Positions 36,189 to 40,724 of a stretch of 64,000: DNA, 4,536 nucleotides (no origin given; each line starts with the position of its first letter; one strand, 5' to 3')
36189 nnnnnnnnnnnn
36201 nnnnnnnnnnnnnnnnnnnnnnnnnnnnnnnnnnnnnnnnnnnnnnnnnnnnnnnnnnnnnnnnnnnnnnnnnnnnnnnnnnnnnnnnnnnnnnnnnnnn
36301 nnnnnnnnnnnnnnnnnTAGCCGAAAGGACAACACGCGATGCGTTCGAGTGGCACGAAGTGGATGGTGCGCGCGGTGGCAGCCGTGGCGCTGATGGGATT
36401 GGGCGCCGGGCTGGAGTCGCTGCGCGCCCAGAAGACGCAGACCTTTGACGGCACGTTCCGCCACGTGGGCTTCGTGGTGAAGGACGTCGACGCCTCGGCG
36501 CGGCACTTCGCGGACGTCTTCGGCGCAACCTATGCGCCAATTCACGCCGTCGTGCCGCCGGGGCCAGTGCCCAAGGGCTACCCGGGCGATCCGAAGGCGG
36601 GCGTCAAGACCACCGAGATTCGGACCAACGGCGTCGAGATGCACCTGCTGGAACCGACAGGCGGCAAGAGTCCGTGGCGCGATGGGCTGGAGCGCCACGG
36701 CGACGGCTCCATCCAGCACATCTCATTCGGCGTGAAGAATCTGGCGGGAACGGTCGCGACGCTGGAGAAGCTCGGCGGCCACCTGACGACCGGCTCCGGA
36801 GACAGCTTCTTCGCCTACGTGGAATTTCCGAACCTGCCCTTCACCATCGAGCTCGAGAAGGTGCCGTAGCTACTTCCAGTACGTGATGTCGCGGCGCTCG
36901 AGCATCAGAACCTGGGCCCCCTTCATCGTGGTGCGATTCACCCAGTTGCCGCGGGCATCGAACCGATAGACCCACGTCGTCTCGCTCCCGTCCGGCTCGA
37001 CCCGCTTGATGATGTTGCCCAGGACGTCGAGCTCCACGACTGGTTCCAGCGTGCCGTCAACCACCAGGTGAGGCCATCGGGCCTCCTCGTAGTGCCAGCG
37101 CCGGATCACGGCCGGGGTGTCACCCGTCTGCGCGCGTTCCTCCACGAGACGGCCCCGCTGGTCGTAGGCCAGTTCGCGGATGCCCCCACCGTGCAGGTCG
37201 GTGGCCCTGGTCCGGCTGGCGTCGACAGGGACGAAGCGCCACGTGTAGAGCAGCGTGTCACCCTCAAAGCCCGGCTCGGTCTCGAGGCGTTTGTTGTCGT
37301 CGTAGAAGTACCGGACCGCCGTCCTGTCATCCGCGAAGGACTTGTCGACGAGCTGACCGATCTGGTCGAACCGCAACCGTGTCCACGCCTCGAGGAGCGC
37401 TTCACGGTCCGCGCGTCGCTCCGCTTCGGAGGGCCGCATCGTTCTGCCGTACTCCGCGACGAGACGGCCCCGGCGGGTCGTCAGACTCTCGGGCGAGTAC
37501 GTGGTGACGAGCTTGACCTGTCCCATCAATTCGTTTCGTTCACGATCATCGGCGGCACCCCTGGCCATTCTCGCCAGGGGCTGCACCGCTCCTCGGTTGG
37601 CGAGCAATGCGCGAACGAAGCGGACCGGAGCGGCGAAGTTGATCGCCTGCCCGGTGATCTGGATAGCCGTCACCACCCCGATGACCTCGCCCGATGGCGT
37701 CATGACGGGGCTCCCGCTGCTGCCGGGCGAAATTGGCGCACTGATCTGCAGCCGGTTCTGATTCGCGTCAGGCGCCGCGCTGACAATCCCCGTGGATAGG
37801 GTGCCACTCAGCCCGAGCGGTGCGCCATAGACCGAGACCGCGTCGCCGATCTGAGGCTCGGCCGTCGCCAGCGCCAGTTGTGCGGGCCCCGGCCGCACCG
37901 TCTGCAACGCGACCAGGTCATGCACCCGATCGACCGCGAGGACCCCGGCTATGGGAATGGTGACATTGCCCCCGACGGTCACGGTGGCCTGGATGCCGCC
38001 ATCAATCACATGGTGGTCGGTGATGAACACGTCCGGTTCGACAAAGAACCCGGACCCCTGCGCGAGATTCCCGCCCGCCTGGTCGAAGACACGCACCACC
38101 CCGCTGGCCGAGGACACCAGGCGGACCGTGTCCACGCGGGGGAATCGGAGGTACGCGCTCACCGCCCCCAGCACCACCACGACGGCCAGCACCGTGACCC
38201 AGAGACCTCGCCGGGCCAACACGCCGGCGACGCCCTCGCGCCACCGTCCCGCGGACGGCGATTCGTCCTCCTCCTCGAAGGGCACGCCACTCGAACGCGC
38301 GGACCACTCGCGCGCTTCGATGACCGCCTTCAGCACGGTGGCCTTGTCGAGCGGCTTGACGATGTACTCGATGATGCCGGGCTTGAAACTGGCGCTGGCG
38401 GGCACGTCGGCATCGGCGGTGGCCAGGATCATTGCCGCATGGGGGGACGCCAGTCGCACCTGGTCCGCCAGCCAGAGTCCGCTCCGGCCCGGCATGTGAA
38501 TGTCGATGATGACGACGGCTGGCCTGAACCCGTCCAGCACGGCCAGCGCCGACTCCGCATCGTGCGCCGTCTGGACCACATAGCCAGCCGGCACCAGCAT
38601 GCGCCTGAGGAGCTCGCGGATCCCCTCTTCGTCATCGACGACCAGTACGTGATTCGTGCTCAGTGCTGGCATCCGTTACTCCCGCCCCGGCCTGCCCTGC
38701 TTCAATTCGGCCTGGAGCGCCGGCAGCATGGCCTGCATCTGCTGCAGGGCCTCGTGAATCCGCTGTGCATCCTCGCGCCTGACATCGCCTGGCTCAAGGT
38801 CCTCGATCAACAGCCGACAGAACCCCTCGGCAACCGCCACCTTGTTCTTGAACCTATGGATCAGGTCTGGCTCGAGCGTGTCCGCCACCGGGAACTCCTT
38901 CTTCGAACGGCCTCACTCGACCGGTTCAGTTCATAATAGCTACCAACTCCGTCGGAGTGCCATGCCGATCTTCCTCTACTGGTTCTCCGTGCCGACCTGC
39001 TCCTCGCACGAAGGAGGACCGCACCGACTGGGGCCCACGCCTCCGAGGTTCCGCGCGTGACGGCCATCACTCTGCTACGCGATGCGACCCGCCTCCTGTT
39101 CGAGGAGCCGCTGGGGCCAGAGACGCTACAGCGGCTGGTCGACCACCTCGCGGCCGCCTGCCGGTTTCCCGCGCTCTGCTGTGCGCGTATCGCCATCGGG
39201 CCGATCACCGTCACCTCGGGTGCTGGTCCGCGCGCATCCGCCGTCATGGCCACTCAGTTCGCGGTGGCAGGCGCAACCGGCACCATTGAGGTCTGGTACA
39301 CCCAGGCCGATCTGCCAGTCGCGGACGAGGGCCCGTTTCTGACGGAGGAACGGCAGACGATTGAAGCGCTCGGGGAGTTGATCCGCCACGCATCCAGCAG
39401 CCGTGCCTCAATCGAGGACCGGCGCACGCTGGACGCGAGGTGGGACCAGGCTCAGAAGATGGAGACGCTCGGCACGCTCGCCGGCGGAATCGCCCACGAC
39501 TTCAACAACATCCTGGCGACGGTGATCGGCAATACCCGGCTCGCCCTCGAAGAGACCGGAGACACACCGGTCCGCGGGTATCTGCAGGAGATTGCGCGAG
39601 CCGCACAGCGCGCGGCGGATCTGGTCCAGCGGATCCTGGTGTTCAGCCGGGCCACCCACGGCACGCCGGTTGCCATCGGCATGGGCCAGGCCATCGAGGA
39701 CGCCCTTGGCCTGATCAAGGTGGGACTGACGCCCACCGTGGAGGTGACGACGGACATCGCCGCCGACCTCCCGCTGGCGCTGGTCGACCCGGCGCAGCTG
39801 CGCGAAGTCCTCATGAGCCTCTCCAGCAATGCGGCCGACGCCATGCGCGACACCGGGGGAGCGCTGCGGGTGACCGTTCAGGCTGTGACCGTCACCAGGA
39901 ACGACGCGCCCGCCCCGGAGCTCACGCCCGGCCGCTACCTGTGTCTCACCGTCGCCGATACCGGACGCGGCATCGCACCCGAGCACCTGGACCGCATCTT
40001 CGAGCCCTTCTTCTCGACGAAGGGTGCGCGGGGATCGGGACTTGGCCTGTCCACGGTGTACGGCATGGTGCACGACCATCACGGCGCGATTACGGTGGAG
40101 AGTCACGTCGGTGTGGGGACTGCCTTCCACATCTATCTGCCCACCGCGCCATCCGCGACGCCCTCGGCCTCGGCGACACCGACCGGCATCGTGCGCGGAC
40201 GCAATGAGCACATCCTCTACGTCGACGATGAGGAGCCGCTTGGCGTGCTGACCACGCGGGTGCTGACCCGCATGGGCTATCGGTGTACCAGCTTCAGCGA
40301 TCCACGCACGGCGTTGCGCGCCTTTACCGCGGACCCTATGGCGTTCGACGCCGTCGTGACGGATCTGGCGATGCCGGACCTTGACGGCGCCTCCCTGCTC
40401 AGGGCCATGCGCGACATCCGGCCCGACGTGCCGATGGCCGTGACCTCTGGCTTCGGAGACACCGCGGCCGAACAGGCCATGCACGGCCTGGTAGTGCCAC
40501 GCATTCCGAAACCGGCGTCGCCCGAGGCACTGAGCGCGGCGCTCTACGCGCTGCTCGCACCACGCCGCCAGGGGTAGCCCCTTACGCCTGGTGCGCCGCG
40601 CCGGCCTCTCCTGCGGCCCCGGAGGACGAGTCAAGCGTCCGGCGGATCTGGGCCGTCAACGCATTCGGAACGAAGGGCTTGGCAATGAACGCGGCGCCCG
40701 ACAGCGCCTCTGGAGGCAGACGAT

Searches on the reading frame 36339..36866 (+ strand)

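Call 91: search_protein_families(library=pfam, proteins=[window:36339-36866:+], max_evalue=0.00001)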
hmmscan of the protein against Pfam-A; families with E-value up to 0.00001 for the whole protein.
window:36339-36866:+ (176 aa): 1 family
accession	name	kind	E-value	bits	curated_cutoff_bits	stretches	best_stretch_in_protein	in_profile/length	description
PF13669.12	Glyoxalase_4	-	2.3e-10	41.2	27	1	41-152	1-96/109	Glyoxalase/Bleomycin resistance protein/Dioxygenase superfamily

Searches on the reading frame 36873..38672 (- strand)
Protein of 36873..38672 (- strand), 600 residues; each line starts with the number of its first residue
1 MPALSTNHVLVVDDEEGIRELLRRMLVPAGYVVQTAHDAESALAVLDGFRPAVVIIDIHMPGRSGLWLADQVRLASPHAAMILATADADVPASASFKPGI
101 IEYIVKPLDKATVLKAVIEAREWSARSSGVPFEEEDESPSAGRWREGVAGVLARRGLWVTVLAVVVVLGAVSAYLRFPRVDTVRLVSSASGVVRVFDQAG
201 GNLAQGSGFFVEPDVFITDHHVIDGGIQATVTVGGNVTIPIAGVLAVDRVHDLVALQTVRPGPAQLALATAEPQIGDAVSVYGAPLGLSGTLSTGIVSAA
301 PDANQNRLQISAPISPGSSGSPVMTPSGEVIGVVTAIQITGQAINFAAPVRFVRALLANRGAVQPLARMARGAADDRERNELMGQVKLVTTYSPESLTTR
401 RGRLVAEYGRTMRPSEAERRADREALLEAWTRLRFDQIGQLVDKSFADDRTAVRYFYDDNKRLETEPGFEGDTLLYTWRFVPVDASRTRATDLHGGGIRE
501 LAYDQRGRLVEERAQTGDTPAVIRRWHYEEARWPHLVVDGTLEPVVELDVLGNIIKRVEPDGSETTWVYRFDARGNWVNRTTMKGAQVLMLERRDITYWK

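Call 91: search_protein_families(library=pfam, proteins=[window:36873-38672:-], max_evalue=0.00001)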
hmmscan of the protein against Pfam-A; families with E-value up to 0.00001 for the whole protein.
window:36873-38672:- (600 aa): 3 families
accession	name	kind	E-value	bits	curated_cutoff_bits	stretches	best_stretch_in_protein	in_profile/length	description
PF00072.30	Response_reg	-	3e-20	72.9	30.2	1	9-117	1-110/111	Response regulator receiver domain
PF13365.12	Trypsin_2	-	4.2e-19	70.1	27.6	1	206-333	1-144/144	Trypsin-like peptidase domain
PF05593.20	RHS_repeat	-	2.8e-07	31.2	22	0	549-582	2-33/38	RHS Repeat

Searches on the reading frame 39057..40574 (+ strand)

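Call 91: search_protein_families(library=pfam, proteins=[window:39057-40574:+], max_evalue=0.00001)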
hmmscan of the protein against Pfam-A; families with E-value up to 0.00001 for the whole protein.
window:39057-40574:+ (506 aa): 3 families
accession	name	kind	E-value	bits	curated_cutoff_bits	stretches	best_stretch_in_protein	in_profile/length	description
PF02518.31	HATPase_c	-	1.4e-22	80.7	26.4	1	244-364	2-110/111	Histidine kinase-, DNA gyrase B-, and HSP90-like ATPase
PF00072.30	Response_reg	-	7.6e-14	52.3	30.2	1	386-496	1-110/111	Response regulator receiver domain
PF00512.31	HisKA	-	2.9e-10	40.5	26.9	1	139-202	3-66/66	His Kinase A (phospho-acceptor) domain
